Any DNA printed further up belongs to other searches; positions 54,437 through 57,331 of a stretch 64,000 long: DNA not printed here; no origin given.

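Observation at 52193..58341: Cell-envelope glycan cluster built from fusion proteins: GtrB-GtrA fusion, QxxRW processive GT2, GT-C(PMT-like)-GH8-like fusion, and GH5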

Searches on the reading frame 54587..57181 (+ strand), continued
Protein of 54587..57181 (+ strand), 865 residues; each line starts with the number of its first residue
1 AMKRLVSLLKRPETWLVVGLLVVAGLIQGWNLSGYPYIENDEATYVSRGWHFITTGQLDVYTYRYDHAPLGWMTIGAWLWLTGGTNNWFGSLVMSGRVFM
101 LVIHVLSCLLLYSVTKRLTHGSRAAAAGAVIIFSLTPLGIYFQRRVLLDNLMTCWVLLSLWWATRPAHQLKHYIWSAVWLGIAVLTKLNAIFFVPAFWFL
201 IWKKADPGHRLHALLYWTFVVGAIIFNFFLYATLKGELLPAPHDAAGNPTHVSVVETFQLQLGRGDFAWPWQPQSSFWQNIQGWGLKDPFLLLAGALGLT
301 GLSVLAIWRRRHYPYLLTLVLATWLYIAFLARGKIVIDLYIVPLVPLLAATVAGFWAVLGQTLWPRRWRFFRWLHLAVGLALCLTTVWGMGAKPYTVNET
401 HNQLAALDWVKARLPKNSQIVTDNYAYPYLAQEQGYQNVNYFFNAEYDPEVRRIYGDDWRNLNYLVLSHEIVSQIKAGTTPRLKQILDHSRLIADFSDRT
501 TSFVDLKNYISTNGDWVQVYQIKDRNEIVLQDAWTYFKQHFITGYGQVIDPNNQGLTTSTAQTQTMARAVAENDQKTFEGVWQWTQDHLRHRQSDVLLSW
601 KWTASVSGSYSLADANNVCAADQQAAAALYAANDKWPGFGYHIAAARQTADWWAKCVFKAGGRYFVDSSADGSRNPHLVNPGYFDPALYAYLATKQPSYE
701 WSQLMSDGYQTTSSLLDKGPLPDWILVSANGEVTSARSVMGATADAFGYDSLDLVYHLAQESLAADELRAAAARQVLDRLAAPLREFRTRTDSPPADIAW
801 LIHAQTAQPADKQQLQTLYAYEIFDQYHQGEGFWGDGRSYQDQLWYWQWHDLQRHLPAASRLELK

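Call 40: fold_search(model_id=the predicted structure, library=pdb)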
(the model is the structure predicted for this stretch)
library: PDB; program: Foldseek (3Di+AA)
matches with E <= 10: 850; with E <= 0.001: 100
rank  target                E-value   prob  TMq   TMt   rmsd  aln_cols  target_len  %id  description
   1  4q2b_B                4.2e-13  1.00  0.33  0.79   3.7       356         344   20  The crystal structure of an endo-1,4-D-glucanase from Pseudomonas putida KT2440 (released 2014-06-25)
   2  4q2b_A                5.4e-13  1.00  0.33  0.79   3.7       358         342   20  The crystal structure of an endo-1,4-D-glucanase from Pseudomonas putida KT2440 (released 2014-06-25)
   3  4q2b_C                7.2e-13  1.00  0.33  0.78   3.1       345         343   20  The crystal structure of an endo-1,4-D-glucanase from Pseudomonas putida KT2440 (released 2014-06-25)
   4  9b87_A                2.2e-12  1.00  0.32  0.78   3.8       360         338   19  Tetrameric cryo-EM structure of E. coli BcsZ (released 2025-02-19)
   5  3qxf_A                2.9e-12  1.00  0.32  0.78   3.8       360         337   19  Structure of the bacterial cellulose synthase subunit Z (released 2011-03-30)
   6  3qxq_A                3.0e-12  1.00  0.32  0.78   3.8       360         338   19  Structure of the bacterial cellulose synthase subunit Z in complex with cellopentaose (released 2011-03-30)
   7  5gy3                  5.5e-12  1.00  0.29  0.75   4.3       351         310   22  The crystal structure of endoglucanase Cel10, a family 8 glycosyl hydrolase from Klebsiella pneumoniae (released 2016-12-21)
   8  5czl                  8.4e-12  1.00  0.30  0.77   3.7       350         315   20  Crystal structure of a novel GH8 endo-beta-1,4-glucanase from an Achatina fulica gut metagenomic library (released 2016-08-03)
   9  1wzz                  2.2e-11  1.00  0.29  0.75   4.5       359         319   18  Structure of endo-beta-1,4-glucanase CMCax from Acetobacter xylinum (released 2006-03-14)
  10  7f82_A                2.3e-11  1.00  0.31  0.74   3.7       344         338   20  Structure of the bacterial cellulose synthase subunit Z in complex with cellooligosaccharides from Enterobacter sp. CJ (released 2022-02-09)
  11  7f81_A                2.3e-11  1.00  0.31  0.75   4.8       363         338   20  Structure of the bacterial cellulose synthase subunit Z from Enterobacter sp. CJF-002 (released 2022-02-09)
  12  5cd2                  3.2e-11  1.00  0.31  0.74   3.4       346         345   18  The crystal structure of endo-1,4-D-glucanase from Vibrio fischeri ES114 (released 2015-07-22)
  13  1cem                  2.2e-10  1.00  0.31  0.70   5.2       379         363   18  ENDOGLUCANASE A (CELA) CATALYTIC CORE, RESIDUES 33-395 (released 1997-01-11)
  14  6vc5                  2.3e-10  1.00  0.25  0.66   3.2       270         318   22  1.6 Angstrom Resolution Crystal Structure of endoglucanase from Komagataeibacter sucrofermentans (released 2020-12-23)
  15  1kwf_A                2.3e-10  1.00  0.31  0.69   5.4       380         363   19  Atomic Resolution Structure of an Inverting Glycosidase in Complex with Substrate (released 2002-03-13)
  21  5f15                  1.7e-08  1.00  0.38  0.57   8.4       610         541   13  Crystal Structure of ArnT from Cupriavidus metallidurans bound to Undecaprenyl phosphate (released 2016-02-17)
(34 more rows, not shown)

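Call 72: search_solved_structures(query=A1, max_evalue=1)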
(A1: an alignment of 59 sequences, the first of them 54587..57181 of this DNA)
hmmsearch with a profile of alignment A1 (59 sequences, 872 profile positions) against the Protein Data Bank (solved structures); distinct sequences matched with E-value up to 1: 42.
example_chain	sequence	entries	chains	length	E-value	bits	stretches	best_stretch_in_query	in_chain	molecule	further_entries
7f81_A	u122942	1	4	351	4.5e-42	147.2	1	527-844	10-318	Glucanase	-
5czl_A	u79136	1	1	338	8.4e-42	146.3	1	525-754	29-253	Glucanase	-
5gy3_A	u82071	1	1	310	4.6e-41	143.9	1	526-750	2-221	Glucanase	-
7f82_A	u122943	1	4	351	4.8e-41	143.8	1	527-844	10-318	Glucanase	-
1cem_A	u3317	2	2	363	2.2e-40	141.6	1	518-845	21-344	CELLULASE CELA (1,4-BETA-D-GLUCAN-GLUCANOHYDROLASE) | endoglucanase A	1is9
9b87_A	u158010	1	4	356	9.1e-40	139.6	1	527-852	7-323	Endoglucanase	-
1kwf_A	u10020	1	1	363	9.2e-40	139.6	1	518-845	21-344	Endoglucanase A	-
3qxf_A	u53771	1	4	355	9.4e-40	139.5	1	527-852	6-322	Endoglucanase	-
3qxq_A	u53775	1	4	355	1.4e-39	139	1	527-852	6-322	Endoglucanase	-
6vc5_A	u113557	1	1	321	1.1e-35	126.1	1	524-755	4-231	Endoglucanase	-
1wzz_A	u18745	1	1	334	1.6e-34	122.2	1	525-751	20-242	Probable endoglucanase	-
5cd2_A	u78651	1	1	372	1.3e-32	115.9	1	527-834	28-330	Endo-1,4-D-glucanase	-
4q2b_A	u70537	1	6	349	7.1e-32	113.5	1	527-756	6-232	Endo-1,4-beta-D-glucanase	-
5xd0_A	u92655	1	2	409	1.7e-27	99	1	521-844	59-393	Glucanase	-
1v5c_A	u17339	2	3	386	2.6e-21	78.5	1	550-848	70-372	chitosanase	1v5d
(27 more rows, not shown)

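Call 73: search_solved_structures(query=A1, max_evalue=1e-39, show_alignments=5)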
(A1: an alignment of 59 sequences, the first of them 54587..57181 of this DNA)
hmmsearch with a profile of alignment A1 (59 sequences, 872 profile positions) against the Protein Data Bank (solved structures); distinct sequences matched with E-value up to 1e-39: 8.
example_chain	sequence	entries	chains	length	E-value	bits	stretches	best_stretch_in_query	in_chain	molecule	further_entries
7f81_A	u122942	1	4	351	4.5e-42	147.2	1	527-844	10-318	Glucanase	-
5czl_A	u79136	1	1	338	8.4e-42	146.3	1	525-754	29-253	Glucanase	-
5gy3_A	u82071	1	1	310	4.6e-41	143.9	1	526-750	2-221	Glucanase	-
7f82_A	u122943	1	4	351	4.8e-41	143.8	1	527-844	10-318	Glucanase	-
1cem_A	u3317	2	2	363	2.2e-40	141.6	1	518-845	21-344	CELLULASE CELA (1,4-BETA-D-GLUCAN-GLUCANOHYDROLASE) | endoglucanase A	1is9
9b87_A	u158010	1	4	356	9.1e-40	139.6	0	527-852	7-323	Endoglucanase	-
1kwf_A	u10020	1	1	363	9.2e-40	139.6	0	518-845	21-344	Endoglucanase A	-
3qxf_A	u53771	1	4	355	9.4e-40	139.5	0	527-852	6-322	Endoglucanase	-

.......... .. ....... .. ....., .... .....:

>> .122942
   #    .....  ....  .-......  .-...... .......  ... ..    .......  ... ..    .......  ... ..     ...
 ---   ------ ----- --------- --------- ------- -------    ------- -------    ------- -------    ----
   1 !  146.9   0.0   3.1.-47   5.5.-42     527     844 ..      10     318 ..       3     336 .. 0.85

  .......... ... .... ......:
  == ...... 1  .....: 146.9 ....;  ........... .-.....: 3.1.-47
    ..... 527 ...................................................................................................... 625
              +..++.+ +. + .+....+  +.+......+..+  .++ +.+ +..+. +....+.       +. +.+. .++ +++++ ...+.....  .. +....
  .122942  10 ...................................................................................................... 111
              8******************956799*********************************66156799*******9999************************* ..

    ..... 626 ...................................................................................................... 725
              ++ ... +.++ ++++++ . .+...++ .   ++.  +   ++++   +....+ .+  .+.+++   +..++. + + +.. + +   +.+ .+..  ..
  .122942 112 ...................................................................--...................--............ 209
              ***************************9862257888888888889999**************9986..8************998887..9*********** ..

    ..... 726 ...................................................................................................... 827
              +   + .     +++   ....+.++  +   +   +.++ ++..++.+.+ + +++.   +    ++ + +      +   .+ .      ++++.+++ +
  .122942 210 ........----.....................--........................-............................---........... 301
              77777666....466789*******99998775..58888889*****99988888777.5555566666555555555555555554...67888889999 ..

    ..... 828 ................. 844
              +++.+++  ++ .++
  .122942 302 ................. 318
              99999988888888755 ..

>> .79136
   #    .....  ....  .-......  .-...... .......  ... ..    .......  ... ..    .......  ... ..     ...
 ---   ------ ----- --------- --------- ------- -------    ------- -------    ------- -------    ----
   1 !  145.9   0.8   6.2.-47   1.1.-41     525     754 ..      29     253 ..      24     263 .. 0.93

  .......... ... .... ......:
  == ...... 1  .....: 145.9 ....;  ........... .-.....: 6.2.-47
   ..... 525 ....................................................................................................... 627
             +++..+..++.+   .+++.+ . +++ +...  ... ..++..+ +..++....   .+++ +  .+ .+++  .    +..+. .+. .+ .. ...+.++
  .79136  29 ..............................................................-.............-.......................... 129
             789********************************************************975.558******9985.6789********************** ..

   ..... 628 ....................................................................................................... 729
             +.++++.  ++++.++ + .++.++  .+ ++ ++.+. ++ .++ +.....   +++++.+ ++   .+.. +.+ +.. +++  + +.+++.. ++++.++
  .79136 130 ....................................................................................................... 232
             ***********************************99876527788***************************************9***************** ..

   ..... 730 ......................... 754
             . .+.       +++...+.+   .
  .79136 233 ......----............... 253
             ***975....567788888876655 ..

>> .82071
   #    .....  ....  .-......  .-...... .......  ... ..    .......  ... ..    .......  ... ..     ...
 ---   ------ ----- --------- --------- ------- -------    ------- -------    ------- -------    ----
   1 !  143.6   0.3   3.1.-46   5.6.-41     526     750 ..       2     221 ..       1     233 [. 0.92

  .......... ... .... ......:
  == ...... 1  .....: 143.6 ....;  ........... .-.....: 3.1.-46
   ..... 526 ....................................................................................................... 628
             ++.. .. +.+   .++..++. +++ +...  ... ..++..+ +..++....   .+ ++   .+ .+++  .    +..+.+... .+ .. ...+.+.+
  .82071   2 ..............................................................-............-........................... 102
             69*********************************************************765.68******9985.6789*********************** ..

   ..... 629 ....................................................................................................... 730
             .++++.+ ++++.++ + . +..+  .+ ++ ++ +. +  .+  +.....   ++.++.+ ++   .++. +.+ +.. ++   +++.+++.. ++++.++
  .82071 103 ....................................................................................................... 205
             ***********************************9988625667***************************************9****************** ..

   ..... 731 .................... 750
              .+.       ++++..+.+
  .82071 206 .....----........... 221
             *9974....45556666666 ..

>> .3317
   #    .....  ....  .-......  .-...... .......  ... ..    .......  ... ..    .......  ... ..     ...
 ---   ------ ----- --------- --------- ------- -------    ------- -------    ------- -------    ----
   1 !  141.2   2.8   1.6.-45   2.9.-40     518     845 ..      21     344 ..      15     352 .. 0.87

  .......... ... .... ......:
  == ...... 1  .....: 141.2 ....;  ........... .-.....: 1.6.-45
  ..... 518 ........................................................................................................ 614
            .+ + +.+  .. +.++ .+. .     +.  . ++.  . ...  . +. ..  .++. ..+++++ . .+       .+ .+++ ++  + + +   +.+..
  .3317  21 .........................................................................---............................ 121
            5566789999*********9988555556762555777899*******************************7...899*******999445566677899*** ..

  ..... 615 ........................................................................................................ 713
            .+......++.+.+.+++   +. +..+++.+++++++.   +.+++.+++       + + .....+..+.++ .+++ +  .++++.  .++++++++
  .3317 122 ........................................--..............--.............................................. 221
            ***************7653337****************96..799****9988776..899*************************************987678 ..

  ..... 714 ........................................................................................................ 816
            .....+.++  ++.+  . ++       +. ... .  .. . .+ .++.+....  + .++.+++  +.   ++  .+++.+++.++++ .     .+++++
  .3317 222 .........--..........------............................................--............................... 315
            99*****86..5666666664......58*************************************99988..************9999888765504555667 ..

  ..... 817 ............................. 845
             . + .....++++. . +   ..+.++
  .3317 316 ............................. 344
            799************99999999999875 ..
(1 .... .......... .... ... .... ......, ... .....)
